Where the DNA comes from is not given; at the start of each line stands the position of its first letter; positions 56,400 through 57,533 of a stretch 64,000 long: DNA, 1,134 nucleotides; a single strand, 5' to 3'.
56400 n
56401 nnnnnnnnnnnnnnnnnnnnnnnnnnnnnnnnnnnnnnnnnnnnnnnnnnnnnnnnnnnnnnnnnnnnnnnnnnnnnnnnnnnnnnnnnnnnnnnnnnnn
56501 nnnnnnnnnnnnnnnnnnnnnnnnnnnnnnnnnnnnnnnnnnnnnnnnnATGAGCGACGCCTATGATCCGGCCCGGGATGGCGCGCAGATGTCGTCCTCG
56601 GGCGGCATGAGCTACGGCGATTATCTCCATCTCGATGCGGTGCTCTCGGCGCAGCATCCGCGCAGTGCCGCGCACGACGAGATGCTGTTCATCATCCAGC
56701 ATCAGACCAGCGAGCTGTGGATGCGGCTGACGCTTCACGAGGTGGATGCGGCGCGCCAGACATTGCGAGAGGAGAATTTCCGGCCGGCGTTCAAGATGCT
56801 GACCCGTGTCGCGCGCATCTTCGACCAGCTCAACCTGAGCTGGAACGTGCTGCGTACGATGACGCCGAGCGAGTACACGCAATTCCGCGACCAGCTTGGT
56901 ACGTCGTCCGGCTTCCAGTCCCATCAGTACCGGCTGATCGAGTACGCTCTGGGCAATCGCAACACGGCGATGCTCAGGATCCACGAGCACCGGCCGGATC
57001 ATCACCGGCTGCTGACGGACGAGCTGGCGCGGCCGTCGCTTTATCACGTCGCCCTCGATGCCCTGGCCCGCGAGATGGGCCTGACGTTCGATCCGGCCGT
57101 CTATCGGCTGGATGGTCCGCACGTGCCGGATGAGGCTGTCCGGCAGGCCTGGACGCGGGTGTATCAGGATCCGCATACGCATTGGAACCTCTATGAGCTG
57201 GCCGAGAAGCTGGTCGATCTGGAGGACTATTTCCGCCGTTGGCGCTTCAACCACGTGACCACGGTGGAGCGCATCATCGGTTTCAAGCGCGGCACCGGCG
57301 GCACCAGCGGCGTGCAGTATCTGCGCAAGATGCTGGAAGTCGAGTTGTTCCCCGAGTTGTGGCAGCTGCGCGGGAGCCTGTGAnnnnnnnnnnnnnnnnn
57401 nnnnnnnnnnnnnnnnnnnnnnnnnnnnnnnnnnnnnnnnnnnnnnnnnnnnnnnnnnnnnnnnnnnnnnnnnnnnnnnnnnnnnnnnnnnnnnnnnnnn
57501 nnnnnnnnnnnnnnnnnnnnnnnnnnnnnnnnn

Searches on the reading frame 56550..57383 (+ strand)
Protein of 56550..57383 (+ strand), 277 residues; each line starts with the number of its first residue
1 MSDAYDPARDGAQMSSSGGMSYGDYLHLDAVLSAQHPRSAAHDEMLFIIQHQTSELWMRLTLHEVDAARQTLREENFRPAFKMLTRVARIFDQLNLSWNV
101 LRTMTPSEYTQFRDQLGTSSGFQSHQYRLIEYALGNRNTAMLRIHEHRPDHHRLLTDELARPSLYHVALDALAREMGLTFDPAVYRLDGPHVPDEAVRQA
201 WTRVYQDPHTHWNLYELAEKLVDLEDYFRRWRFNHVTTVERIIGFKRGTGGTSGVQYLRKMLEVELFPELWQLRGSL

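Call 9: search_protein_families(library=pfam, proteins=[window:56550-57383:+], max_evalue=0.01)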
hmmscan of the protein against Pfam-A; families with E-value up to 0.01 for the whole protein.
window:56550-57383:+ (277 aa): 2 families
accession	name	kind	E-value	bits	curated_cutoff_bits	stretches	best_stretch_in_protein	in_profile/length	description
PF03301.18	Trp_dioxygenase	-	8.7e-74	249.4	34.9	2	10-179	5-189/346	Tryptophan 2,3-dioxygenase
PF12094.14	DUF3570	-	0.0026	17.1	25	1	68-152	195-279/427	Protein of unknown function (DUF3570)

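Call 11: find_encoding_contigs(protein=window:56550-57383:+, flank=3000, max_places=10)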
Protein window:56550-57383:+ (277 aa): no gene with exactly this product is on record in the collection.

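Call 13: find_related_loci(query=window:56550-57383:+, collection=genome_contigs, flank=4000)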
Query window:56550-57383:+ (277 aa) in genome_contigs; peptide patterns used: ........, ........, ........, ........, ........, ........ (x = any residue, [..] = any of these).
600 stretches matched a pattern (row limit reached: there are more); 584 encode a relative of the query (tblastn E <= 1e-3); the best 80 are kept; 80 distinct loci.
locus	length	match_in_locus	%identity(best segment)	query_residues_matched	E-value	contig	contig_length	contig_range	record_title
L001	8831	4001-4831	73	1-277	3e-143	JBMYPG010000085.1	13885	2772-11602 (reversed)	MAG: Pikeienuella sp. isolate ME_XS_2307_bin_12 ME_XS_2307_bin_12_84, whole genome shotgun sequence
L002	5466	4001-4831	74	1-277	4e-142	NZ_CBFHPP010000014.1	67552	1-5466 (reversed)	MAG: Lentibacter sp. isolate AGTU_91_bin_3_permissive AGTU_91_bin_3_permissive_c14, whole genome shotgun sequence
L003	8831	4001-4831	74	1-277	1e-138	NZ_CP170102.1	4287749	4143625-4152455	Pseudooceanicola sp. LIPI14-2-Ac024 chromosome, complete genome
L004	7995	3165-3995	74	1-277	4e-137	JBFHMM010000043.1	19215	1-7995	MAG: Paracoccaceae bacterium isolate Mix_sand07.2021.05.Z.70 k141_2162388_length_19215_cov_11.0000, whole genome shotgun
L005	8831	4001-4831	73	1-277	9e-137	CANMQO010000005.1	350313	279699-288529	uncultured Rhodobacteraceae bacterium isolate 2-530A-G.fasta genome assembly, contig: NODE_5, whole genome shotgun seque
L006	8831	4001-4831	71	1-277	6e-136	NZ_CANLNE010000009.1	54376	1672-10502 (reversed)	Uncultured Roseobacter sp. isolate 741-3Z.fasta NODE_9, whole genome shotgun sequence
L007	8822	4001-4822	73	4-277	1e-135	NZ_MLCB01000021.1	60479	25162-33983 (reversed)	Planktotalea frisia strain SH6-1 PFRI_contig000021, whole genome shotgun sequence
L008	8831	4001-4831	71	1-277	4e-134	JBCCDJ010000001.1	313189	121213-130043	MAG: Pseudomonadota bacterium isolate P01_A01_bin.81 k141_154278_length_313189_cov_46.5075, whole genome shotgun sequenc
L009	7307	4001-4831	70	1-277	1e-133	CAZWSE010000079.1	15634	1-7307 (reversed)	MAG TPA_asm: uncultured Sulfitobacter sp. isolate SRP268394_co2_65 genome assembly, contig: NODE_5785_length_15634_cov_3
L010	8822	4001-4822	72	4-277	1e-133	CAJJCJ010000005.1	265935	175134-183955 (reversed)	MAG: uncultured Sulfitobacter sp. isolate FRAM18_bin033 genome assembly, contig: FRAM17_bin033-5, whole genome shotgun s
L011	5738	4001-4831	71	1-277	5e-133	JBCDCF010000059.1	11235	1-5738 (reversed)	MAG: Pseudomonadota bacterium isolate P01_G01_bin.10 k141_1292301_length_11235_cov_24.0000, whole genome shotgun sequenc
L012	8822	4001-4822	71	4-277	4e-133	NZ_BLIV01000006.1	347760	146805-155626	Roseobacter cerasinus strain AI77 sequence06, whole genome shotgun sequence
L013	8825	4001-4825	70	3-277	9e-132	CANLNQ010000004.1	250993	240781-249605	uncultured Granulosicoccus sp. isolate 3-149-J.fasta genome assembly, contig: NODE_4, whole genome shotgun sequence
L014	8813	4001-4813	71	1-277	9e-132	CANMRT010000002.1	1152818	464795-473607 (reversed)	uncultured Roseicyclus sp. isolate 2-601.fasta genome assembly, contig: NODE_2, whole genome shotgun sequence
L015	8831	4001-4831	70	1-277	2e-131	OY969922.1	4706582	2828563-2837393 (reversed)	MAG: uncultured Alphaproteobacteria bacterium isolate MFD03250.bin.2.45 genome assembly, chromosome: 1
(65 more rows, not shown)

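Call 15: find_homologous_proteins(query=window:56550-57383:+, max_evalue=1e-40)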
Query window:56550-57383:+ (277 aa): 8000 proteins with E <= 1e-40 among 8000 candidates; the best 120 are listed.
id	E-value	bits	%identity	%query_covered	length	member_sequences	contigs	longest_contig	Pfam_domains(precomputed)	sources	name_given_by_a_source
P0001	4.7e-186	635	100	100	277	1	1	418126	PF03301.19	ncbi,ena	-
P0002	1.4e-145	502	78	100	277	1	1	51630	PF03301.19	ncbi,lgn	ncbi:MAG: tryptophan 2,3-dioxygenase [Jhaorihella sp.]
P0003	8.4e-145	499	78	100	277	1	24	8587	PF03301.19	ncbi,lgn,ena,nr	ncbi:MAG: tryptophan 2,3-dioxygenase [Rhodobacteraceae bacterium]|nr:tryptophan 2,3-dioxygenase [Par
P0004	2.6e-144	498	77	100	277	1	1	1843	PF03301.19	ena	-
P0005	1.6e-141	488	76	100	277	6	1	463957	PF03301.19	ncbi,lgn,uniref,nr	ncbi:tryptophan 2,3-dioxygenase [Rhodophyticola porphyridii]|uniref:Tryptophan 2,3-dioxygenase n=1 T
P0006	1.7e-141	488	75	100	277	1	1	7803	PF03301.19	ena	-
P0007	2.0e-139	482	76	100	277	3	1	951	PF03301.19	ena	-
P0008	3.2e-139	481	75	100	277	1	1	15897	PF03301.19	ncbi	-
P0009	4.5e-139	480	73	100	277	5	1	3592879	PF03301.19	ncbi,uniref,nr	ncbi:tryptophan 2,3-dioxygenase family protein [Fontisubflavum oceani]|uniref:tryptophan 2,3-dioxyge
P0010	9.4e-139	479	75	100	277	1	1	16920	PF03301.19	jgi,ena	jgi:tryptophan 2,3-dioxygenase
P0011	1.3e-138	479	74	100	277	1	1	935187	PF03301.19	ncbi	-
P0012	1.4e-138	479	74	100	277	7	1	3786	PF03301.19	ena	-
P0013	2.4e-138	478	74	100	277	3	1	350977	PF03301.19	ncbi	-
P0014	2.5e-138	478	75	100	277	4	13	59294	PF03301.19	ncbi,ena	-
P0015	3.7e-138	477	74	100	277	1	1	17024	PF03301.19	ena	-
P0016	7.5e-138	476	77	99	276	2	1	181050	PF03301.19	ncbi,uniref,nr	ncbi:tryptophan 2,3-dioxygenase [Pseudooceanicola sp. 216_PA32_1]|uniref:Tryptophan 2,3-dioxygenase 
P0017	1.8e-137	475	74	100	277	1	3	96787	PF03301.19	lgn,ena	-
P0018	2.1e-137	475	73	100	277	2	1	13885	PF03301.19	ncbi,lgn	ncbi:MAG: tryptophan 2,3-dioxygenase [Pikeienuella sp.]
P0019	3.5e-137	474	74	100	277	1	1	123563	PF03301.19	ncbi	-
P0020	4.1e-137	474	73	100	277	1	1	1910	PF03301.19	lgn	-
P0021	4.4e-137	474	73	100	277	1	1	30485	PF03301.19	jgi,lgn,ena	-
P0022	7.0e-137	473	76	99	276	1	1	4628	PF03301.19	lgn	-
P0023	8.5e-137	473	74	100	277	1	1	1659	PF03301.19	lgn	-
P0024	1.5e-136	472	75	100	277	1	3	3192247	PF03301.19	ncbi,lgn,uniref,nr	ncbi:tryptophan 2,3-dioxygenase [Jhaorihella thermophila]|uniref:Tryptophan 2,3-dioxygenase n=1 Tax=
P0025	2.1e-136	472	73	100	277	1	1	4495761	PF03301.19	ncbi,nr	ncbi:tryptophan 2,3-dioxygenase family protein [Rhodobacteraceae bacterium D3-12]|nr:tryptophan 2,3-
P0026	3.6e-136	471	74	99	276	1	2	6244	PF03301.19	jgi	-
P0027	5.3e-136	470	74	100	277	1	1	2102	PF03301.19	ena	-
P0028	8.4e-136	470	73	99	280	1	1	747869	PF03301.19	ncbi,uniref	ncbi:tryptophan 2,3-dioxygenase [Lutimaribacter marinistellae]|uniref:Tryptophan 2,3-dioxygenase n=1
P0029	9.1e-136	470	73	100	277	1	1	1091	PF03301.19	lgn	-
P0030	1.3e-135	469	72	100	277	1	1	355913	PF03301.19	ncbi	ncbi:MAG: tryptophan 2,3-dioxygenase [Nitratireductor sp.]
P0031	1.3e-135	469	75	99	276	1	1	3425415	PF03301.19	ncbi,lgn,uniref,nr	ncbi:tryptophan 2,3-dioxygenase, putative [Pseudooceanicola batsensis HTCC2597]|uniref:Tryptophan 2,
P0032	1.5e-135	469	74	100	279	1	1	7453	PF03301.19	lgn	-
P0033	2.1e-135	468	74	100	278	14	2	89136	PF03301.19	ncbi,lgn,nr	ncbi:tryptophan 2,3-dioxygenase [Ruegeria pomeroyi]|nr:tryptophan 2,3-dioxygenase [Ruegeria pomeroyi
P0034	2.1e-135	468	74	99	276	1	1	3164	PF03301.19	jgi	-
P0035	2.3e-135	468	73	100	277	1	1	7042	PF03301.19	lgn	-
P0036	2.4e-135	468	74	99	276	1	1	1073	PF03301.19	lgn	-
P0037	2.5e-135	468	74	100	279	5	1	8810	PF03301.19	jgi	jgi:tryptophan 2,3-dioxygenase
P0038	2.7e-135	468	74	99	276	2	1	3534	PF03301.19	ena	-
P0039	2.7e-135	468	75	99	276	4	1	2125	PF03301.19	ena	-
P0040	2.9e-135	468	74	100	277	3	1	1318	PF03301.19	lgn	-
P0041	3.5e-135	468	72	100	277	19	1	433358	PF03301.19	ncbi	-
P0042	4.6e-135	467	73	100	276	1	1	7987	PF03301.19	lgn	-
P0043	5.1e-135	467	75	100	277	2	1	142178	PF03301.19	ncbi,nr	ncbi:tryptophan 2,3-dioxygenase [Seohaeicola saemankumensis]|nr:tryptophan 2,3-dioxygenase family pr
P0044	5.5e-135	467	75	100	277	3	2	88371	PF03301.19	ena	-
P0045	8.9e-135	466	73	100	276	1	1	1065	PF03301.19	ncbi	ncbi:tryptophan 2,3-dioxygenase, partial [Cribrihabitans sp. XS_ASV171]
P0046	1.1e-134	466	73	100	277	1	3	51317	PF03301.19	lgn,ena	-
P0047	1.2e-134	466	73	100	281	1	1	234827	PF03301.19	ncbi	-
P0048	1.7e-134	465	73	100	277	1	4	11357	PF03301.19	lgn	-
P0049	2.9e-134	465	72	100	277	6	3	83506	PF03301.19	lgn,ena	-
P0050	4.7e-134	464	73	99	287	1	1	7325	PF03301.19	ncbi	-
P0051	5.2e-134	464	74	100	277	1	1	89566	PF03301.19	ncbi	ncbi:MAG: tryptophan 2,3-dioxygenase [Pseudooceanicola sp.]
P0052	5.2e-134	464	74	100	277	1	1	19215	PF03301.19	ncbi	-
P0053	5.8e-134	464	73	100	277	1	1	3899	PF03301.19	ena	-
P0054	5.8e-134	464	73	100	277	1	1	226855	PF03301.19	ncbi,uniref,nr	ncbi:tryptophan 2,3-dioxygenase [Pseudooceanicola aestuarii]|uniref:tryptophan 2,3-dioxygenase n=1 T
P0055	5.8e-134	464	74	100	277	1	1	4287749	PF03301.19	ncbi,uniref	ncbi:tryptophan 2,3-dioxygenase [Pseudooceanicola sp. LIPI14-2-Ac024]|uniref:tryptophan 2,3-dioxygen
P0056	6.0e-134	464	71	100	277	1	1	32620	PF03301.19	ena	-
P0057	6.0e-134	464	73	100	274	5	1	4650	PF03301.19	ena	-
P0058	7.8e-134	463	73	100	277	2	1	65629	PF03301.19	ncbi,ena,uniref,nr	ncbi:tryptophan 2,3-dioxygenase [Lentibacter sp. XHP0401]|uniref:tryptophan 2,3-dioxygenase n=1 Tax=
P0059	8.7e-134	463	74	99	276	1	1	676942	PF03301.19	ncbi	-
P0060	9.0e-134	463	72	100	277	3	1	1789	PF03301.19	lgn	-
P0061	9.8e-134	463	72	100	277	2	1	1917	PF03301.19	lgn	-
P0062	1.1e-133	463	74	100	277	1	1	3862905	PF03301.19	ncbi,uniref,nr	ncbi:tryptophan 2,3-dioxygenase [Rhodophyticola sp. CCM32]|uniref:tryptophan 2,3-dioxygenase n=1 Tax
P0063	1.1e-133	463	72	100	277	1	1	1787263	PF03301.19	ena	-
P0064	1.1e-133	463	73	100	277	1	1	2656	PF03301.19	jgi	jgi:tryptophan 2,3-dioxygenase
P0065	1.2e-133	463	74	99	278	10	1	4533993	PF03301.19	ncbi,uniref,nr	ncbi:tryptophan 2,3-dioxygenase [Pseudooceanicola atlanticus]|uniref:tryptophan 2,3-dioxygenase n=1 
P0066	1.2e-133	463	74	99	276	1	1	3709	PF03301.19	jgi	-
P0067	1.4e-133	462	73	100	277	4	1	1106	PF03301.19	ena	-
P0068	1.4e-133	462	73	100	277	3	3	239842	PF03301.19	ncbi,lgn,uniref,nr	ncbi:tryptophan 2,3-dioxygenase family protein [Aestuariivita sp.]|uniref:tryptophan 2,3-dioxygenase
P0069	1.4e-133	462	73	100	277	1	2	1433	PF03301.19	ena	-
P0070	1.7e-133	462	72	100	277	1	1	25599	PF03301.19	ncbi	-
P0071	2.8e-133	461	73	100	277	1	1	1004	PF03301.19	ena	-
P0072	2.8e-133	461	72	100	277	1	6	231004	PF03301.19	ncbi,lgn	ncbi:MAG: tryptophan 2,3-dioxygenase [Pikeienuella sp.]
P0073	2.9e-133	461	72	100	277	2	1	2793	PF03301.19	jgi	-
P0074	4.3e-133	461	73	100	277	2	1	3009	PF03301.19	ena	-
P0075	4.4e-133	461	73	100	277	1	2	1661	PF03301.19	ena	-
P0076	4.6e-133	461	73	100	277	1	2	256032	PF03301.19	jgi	jgi:tryptophan 2,3-dioxygenase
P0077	4.9e-133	461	71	100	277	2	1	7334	PF03301.19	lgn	-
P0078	5.9e-133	460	74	99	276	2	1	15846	PF03301.19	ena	-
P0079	9.3e-133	460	74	100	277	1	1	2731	PF03301.19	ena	-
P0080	1.0e-132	460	73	100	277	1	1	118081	PF03301.19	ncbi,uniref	ncbi:tryptophan 2,3-dioxygenase family protein [Shimia sp.]|uniref:tryptophan 2,3-dioxygenase n=1 Ta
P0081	1.0e-132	460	73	100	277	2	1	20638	PF03301.19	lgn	-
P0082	1.1e-132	459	73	100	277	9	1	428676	PF03301.19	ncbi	-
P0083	1.3e-132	459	71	100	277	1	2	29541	PF03301.19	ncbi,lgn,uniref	ncbi:MAG: tryptophan 2,3-dioxygenase family protein [Planktotalea sp.]|uniref:tryptophan 2,3-dioxyge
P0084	1.4e-132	459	73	100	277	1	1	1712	PF03301.19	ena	-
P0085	1.5e-132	459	73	99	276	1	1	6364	PF03301.19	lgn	-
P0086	1.5e-132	459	71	100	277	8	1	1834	PF03301.19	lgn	-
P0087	1.7e-132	459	70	100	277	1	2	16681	PF03301.19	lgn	-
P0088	1.7e-132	459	73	99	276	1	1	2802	PF03301.19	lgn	-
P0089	2.1e-132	459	72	100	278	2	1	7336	PF03301.19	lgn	-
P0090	2.3e-132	458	73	99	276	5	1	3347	PF03301.19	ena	-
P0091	2.4e-132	458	74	100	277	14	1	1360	PF03301.19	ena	-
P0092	2.5e-132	458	73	100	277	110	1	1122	PF03301.19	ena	-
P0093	2.7e-132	458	73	99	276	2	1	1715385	PF03301.19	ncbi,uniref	ncbi:tryptophan 2,3-dioxygenase [Pseudooceanicola sp. MF1-13]|uniref:tryptophan 2,3-dioxygenase n=1 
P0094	2.7e-132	458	71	100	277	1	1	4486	PF03301.19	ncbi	-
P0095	2.7e-132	458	73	99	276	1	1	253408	PF03301.19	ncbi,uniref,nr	ncbi:tryptophan 2,3-dioxygenase [Roseobacter weihaiensis]|uniref:tryptophan 2,3-dioxygenase n=1 Tax=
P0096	2.8e-132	458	74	99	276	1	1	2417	PF03301.19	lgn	-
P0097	2.8e-132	458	73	100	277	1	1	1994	PF03301.19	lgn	-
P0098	3.4e-132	458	72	100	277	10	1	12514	PF03301.19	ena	-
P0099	3.5e-132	458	72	100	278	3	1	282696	PF03301.19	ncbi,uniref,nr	ncbi:tryptophan 2,3-dioxygenase [Ruegeria sp. HKCCD8929]|uniref:tryptophan 2,3-dioxygenase n=1 Tax=R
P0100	3.5e-132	458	72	100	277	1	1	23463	PF03301.19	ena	-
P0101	3.7e-132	458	72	100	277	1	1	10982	PF03301.19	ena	-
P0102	3.9e-132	458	72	100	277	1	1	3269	PF03301.19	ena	-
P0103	4.3e-132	458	72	100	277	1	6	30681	PF03301.19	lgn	-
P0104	4.6e-132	457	70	100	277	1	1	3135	PF03301.19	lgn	-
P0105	5.2e-132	457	73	100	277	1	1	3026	PF03301.19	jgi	-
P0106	5.4e-132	457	74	99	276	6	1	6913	PF03301.19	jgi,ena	-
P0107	5.6e-132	457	72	100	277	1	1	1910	PF03301.19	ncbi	-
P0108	6.1e-132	457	71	100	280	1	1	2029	PF03301.19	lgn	-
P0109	6.2e-132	457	72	100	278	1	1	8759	PF03301.19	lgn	-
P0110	6.2e-132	457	73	99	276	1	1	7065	PF03301.19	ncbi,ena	-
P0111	6.6e-132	457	73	100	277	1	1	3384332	PF03301.19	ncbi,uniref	ncbi:tryptophan 2,3-dioxygenase [Pseudooceanicola sp. C21-150M6]|uniref:tryptophan 2,3-dioxygenase n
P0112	6.8e-132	457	73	99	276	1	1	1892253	PF03301.19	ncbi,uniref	ncbi:tryptophan 2,3-dioxygenase family protein [Gymnodinialimonas sp. 2305UL16-5]|uniref:tryptophan 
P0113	7.6e-132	457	71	100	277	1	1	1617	PF03301.19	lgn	-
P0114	7.7e-132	457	72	100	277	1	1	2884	PF03301.19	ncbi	-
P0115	8.1e-132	457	72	100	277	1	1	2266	PF03301.19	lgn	-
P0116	8.3e-132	457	73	100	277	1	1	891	PF03301.19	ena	-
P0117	8.5e-132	457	72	100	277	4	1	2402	PF03301.19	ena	-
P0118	8.8e-132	457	73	100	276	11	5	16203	PF03301.19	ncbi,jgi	jgi:tryptophan 2,3-dioxygenase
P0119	8.9e-132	456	71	100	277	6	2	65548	PF03301.19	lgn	-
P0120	9.1e-132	456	73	99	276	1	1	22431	PF03301.19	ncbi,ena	-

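Call 16: find_encoding_contigs(protein=P0001, flank=10000, max_places=4)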
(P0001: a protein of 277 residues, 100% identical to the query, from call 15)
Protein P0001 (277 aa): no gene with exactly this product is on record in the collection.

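Call 17: find_encoding_contigs(protein=P0002, flank=5000, max_places=4)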
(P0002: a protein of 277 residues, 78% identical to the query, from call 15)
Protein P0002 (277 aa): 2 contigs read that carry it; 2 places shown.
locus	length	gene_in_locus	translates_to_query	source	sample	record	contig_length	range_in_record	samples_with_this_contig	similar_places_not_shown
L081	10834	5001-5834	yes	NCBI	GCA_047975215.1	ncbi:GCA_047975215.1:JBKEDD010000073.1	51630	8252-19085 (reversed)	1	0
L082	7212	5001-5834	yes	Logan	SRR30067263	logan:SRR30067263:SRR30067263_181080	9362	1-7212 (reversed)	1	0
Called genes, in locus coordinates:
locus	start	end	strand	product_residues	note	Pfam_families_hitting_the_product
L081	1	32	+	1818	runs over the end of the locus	PF00024:PAN_1 (weak), PF21142:A2M_bMG2, PF11974:bMG3, PF01835:MG2, PF17972:bMG5, PF17962:bMG6, PF07703:A2M_BRD, PF17973:bMG10, +2 more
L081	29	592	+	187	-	PF06475:Glycolipid_bind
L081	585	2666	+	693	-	PF00912:Transgly, PF00905:Transpeptidase, PF06832:BiPBP_C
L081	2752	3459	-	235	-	PF00106:adh_short, PF13561:adh_short_C2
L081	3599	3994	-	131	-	PF01042:Ribonuc_L-PSP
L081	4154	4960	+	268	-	PF20434:BD-FAE, PF07859:Abhydrolase_3 (weak), PF12697:Abhydrolase_6 (weak)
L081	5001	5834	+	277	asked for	PF03301:Trp_dioxygenase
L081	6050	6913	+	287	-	PF00941:FAD_binding_5, PF03450:CO_deh_flav_C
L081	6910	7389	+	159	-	PF00111:Fer2, PF01799:Fer2_2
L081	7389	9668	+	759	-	PF01315:Ald_Xan_dh_C, PF02738:MoCoBD_1, PF20256:MoCoBD_2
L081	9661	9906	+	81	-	PF02597:ThiS (weak)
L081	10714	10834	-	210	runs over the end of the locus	PF02798:GST_N, PF13417:GST_N_3, PF13409:GST_N_2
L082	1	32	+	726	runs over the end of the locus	?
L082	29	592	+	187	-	PF06475:Glycolipid_bind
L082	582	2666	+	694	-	PF00912:Transgly, PF00905:Transpeptidase, PF06832:BiPBP_C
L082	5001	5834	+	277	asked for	PF03301:Trp_dioxygenase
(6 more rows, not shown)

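Call 18: find_encoding_contigs(protein=P0003, flank=5000, max_places=6)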
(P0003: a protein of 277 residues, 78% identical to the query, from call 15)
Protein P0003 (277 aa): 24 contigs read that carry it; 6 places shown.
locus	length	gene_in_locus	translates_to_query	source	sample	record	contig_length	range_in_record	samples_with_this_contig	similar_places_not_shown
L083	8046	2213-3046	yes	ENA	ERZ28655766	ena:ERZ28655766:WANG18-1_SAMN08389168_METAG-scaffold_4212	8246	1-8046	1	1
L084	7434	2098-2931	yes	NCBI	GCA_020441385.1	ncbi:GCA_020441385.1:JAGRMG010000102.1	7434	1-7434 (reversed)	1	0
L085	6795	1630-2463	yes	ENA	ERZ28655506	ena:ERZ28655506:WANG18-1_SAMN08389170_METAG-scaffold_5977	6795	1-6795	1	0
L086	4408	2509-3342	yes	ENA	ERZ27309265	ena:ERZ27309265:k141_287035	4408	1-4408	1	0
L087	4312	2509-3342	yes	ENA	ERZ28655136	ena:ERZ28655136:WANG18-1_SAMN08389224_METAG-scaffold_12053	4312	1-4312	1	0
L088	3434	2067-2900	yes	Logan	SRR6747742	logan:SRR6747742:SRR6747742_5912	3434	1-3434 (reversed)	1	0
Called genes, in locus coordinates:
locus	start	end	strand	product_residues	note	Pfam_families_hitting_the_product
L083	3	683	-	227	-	?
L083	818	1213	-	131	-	PF01042:Ribonuc_L-PSP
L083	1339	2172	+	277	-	PF20434:BD-FAE (weak), PF12697:Abhydrolase_6 (weak)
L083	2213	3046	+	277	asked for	PF03301:Trp_dioxygenase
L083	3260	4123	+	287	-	PF00941:FAD_binding_5, PF03450:CO_deh_flav_C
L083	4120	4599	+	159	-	PF00111:Fer2, PF01799:Fer2_2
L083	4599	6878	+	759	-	PF01315:Ald_Xan_dh_C, PF02738:MoCoBD_1, PF20256:MoCoBD_2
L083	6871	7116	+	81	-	PF02597:ThiS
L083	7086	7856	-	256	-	-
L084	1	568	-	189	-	PF00106:adh_short, PF13561:adh_short_C2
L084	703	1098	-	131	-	PF01042:Ribonuc_L-PSP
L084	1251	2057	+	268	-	PF20434:BD-FAE (weak), PF12697:Abhydrolase_6 (weak)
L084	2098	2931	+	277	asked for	PF03301:Trp_dioxygenase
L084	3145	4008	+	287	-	PF00941:FAD_binding_5, PF03450:CO_deh_flav_C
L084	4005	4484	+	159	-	PF00111:Fer2, PF01799:Fer2_2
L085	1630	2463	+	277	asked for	PF03301:Trp_dioxygenase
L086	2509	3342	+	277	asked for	PF03301:Trp_dioxygenase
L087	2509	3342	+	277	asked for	PF03301:Trp_dioxygenase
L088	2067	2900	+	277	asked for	PF03301:Trp_dioxygenase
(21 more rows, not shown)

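Call 69: list_cluster_members(proteins=[P0001, P0121, P0241, P0123, P0122, P0242])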
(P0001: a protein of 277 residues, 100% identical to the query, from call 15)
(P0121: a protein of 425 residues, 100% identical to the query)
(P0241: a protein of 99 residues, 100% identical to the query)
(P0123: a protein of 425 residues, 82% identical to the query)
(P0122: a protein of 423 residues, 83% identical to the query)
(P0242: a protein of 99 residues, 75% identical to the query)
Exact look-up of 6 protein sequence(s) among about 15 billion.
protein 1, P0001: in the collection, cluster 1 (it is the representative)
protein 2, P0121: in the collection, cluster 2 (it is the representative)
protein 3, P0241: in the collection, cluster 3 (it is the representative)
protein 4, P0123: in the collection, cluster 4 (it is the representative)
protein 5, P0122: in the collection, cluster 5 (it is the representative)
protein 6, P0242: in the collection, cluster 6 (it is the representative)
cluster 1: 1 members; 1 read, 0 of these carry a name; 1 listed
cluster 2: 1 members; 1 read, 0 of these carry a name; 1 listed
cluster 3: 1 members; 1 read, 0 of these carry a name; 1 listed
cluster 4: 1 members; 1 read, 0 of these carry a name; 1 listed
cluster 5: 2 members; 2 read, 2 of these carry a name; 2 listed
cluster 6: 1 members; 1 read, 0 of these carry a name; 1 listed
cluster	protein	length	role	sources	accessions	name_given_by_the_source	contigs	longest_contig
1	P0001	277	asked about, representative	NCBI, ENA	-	-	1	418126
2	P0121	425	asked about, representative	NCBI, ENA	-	-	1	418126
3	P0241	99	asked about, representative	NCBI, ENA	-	-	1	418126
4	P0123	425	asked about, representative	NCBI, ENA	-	-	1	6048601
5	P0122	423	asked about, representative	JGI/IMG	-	predicted TIM-barrel fold metal-dependent hydrolase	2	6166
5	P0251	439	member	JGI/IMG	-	predicted TIM-barrel fold metal-dependent hydrolase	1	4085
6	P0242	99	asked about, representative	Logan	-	-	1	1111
